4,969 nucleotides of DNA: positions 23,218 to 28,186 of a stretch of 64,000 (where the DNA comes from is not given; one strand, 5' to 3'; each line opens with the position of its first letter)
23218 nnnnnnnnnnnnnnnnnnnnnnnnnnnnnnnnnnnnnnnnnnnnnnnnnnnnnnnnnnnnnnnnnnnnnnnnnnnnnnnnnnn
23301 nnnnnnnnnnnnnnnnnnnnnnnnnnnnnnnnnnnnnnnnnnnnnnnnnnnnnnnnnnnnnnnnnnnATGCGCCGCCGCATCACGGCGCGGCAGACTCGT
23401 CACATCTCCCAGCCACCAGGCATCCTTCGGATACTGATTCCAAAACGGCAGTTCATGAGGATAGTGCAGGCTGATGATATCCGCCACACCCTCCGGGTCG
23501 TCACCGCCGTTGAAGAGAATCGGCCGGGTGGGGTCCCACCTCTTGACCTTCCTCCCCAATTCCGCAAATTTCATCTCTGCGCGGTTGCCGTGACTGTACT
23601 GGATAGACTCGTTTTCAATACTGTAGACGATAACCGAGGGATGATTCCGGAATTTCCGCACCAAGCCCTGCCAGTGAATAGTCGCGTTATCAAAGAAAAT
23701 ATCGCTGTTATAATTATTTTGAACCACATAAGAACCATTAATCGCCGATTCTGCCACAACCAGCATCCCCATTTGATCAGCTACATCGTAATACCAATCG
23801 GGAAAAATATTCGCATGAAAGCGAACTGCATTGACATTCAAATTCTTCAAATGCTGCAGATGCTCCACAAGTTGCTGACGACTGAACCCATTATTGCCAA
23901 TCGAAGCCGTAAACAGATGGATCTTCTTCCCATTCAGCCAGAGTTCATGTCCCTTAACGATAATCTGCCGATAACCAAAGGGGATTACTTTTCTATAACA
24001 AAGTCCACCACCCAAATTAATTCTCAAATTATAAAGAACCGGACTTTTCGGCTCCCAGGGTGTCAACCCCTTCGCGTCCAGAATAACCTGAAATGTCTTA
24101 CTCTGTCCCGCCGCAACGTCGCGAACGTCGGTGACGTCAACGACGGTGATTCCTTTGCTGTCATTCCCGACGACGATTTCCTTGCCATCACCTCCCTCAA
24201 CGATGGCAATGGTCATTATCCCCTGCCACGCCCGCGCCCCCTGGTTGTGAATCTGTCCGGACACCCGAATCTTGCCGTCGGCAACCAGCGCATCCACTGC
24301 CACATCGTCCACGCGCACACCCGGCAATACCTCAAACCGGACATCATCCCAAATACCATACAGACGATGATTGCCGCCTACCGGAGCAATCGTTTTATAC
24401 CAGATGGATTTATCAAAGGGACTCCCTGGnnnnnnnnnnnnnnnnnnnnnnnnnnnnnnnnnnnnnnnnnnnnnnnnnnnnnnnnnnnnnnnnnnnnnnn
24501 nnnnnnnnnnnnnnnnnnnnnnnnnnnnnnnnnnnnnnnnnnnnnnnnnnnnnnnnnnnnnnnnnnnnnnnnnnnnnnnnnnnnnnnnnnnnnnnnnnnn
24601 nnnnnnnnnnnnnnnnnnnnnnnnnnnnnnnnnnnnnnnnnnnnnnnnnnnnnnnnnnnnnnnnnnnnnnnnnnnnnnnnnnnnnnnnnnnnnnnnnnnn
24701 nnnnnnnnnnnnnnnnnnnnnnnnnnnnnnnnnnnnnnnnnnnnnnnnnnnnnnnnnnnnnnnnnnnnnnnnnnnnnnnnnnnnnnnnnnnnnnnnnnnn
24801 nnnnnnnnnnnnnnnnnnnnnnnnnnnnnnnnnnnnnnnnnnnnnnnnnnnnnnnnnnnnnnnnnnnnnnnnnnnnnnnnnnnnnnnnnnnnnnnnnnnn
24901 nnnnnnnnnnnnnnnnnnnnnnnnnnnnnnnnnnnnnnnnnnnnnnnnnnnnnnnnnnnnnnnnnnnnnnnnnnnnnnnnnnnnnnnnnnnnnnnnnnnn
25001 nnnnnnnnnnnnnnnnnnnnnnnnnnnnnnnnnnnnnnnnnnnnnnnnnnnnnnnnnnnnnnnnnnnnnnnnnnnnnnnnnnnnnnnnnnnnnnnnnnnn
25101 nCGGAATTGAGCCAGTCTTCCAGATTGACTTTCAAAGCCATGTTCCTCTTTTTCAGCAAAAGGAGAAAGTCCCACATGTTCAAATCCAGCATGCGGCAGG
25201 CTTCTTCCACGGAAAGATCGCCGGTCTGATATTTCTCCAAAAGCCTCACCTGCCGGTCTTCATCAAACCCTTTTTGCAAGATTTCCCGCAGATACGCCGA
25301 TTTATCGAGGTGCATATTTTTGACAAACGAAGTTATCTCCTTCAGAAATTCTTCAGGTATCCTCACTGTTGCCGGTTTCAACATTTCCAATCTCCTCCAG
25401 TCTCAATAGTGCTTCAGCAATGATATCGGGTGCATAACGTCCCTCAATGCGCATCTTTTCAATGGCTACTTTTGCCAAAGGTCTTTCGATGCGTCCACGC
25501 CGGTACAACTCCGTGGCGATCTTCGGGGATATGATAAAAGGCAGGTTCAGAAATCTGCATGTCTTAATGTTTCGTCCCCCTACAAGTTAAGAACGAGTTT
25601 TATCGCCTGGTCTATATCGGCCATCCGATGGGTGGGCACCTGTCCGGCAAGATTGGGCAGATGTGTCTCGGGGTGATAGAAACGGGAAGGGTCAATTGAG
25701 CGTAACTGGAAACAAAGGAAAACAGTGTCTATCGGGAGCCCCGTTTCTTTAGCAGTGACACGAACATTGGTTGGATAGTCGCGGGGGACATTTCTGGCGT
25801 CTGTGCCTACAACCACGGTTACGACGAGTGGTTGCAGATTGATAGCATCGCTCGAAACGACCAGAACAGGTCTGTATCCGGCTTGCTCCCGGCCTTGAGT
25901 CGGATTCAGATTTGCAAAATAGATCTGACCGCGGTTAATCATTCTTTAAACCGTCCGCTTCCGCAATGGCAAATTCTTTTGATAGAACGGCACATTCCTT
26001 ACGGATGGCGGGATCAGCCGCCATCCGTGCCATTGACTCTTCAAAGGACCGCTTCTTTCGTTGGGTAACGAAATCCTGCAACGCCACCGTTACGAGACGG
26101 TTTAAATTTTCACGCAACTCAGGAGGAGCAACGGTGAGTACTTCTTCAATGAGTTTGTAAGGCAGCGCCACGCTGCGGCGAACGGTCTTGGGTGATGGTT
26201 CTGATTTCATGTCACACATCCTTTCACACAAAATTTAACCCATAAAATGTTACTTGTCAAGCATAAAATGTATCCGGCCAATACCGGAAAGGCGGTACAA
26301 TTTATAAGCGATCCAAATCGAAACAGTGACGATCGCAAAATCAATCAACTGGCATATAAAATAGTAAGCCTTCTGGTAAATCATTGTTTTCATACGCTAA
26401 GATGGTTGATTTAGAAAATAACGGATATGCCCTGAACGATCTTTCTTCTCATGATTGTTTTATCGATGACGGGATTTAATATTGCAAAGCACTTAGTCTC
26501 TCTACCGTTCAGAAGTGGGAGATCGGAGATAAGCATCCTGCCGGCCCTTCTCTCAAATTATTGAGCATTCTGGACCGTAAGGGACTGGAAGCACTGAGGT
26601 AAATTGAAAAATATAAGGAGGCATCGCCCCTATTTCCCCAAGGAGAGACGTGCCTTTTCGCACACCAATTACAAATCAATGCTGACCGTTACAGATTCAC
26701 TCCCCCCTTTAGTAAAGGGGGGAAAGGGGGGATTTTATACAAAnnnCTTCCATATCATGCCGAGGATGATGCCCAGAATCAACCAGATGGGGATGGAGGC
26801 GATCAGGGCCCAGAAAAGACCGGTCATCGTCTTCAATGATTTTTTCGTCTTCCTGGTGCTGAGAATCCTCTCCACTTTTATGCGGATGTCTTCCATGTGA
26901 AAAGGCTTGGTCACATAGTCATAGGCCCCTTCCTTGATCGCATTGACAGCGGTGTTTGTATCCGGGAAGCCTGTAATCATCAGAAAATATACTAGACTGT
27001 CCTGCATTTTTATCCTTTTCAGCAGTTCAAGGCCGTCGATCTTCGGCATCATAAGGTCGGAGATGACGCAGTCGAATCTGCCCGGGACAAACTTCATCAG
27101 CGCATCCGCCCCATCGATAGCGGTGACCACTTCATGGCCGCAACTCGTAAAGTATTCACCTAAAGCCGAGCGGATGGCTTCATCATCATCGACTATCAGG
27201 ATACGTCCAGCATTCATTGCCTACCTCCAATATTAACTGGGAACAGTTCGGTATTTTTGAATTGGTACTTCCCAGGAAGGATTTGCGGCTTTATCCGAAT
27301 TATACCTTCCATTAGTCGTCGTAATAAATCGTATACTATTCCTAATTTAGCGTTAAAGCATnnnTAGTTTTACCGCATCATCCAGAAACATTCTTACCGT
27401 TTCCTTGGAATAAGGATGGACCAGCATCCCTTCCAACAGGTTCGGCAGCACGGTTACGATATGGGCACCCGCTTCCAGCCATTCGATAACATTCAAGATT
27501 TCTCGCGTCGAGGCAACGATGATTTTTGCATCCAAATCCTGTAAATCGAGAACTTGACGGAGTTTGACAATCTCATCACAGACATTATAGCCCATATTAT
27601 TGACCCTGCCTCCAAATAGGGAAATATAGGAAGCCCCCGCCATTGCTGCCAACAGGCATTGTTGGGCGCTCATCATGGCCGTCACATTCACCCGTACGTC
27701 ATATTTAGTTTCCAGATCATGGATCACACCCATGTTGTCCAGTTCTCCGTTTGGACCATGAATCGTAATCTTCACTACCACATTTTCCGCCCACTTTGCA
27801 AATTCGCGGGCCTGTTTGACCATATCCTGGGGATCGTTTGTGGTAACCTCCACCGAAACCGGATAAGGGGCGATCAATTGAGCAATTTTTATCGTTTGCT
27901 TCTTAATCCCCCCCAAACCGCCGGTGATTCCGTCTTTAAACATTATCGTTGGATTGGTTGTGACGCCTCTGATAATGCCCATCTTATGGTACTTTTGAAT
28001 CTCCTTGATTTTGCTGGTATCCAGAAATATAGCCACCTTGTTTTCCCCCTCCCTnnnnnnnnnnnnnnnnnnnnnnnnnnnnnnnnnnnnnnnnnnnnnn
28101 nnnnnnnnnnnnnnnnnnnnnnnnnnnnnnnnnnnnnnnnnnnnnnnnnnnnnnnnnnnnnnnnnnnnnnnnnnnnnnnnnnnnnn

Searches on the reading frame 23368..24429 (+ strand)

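Call 70: search_protein_families(library=pfam, proteins=[window:23368-24429:+], max_evalue=5)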
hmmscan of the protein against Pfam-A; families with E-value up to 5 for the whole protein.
window:23368-24429:+ (354 aa): 1 family
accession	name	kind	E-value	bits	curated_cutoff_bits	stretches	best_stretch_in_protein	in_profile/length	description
PF12125.13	Beta-TrCP_D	-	2.4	8.7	25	1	122-140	16-34/39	D domain of beta-TrCP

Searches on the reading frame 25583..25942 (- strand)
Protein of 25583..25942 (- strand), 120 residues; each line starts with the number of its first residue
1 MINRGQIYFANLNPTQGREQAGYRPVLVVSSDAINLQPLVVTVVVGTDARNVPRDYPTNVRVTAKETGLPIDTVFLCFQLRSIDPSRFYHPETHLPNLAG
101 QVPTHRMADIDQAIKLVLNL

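Call 25: search_protein_families(library=pfam, proteins=[window:25583-25942:-], max_evalue=0.001)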
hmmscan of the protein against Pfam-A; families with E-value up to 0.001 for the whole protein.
window:25583-25942:- (120 aa): 1 family
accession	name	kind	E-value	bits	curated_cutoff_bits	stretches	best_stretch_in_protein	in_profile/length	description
PF02452.23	PemK_toxin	-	5.2e-25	88.2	23.1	1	4-118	2-109/109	PemK-like, MazF-like toxin of type II toxin-antitoxin system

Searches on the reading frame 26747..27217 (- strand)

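Call 25: search_protein_families(library=pfam, proteins=[window:26747-27217:-], max_evalue=0.001)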
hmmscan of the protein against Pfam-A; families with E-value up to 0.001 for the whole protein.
window:26747-27217:- (157 aa): 1 family
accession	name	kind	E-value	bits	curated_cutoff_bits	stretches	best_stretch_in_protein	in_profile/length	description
PF00072.30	Response_reg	-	2.1e-28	99.1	30.2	1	6-115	1-110/111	Response regulator receiver domain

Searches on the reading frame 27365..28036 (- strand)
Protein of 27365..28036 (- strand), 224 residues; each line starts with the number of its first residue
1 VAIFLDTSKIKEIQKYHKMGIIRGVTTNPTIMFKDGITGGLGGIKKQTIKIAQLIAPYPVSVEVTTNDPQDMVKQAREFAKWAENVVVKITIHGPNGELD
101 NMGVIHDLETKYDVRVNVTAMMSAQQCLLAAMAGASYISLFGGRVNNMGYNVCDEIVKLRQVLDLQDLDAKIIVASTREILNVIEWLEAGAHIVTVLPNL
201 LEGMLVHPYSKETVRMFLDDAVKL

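Call 25: search_protein_families(library=pfam, proteins=[window:27365-28036:-], max_evalue=0.001)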
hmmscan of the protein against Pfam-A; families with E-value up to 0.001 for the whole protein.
window:27365-28036:- (224 aa): 1 family
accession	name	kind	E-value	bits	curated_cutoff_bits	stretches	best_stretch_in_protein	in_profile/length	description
PF00923.25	TAL_FSA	-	1.6e-36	126.6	27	1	3-214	1-242/285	Transaldolase/Fructose-6-phosphate aldolase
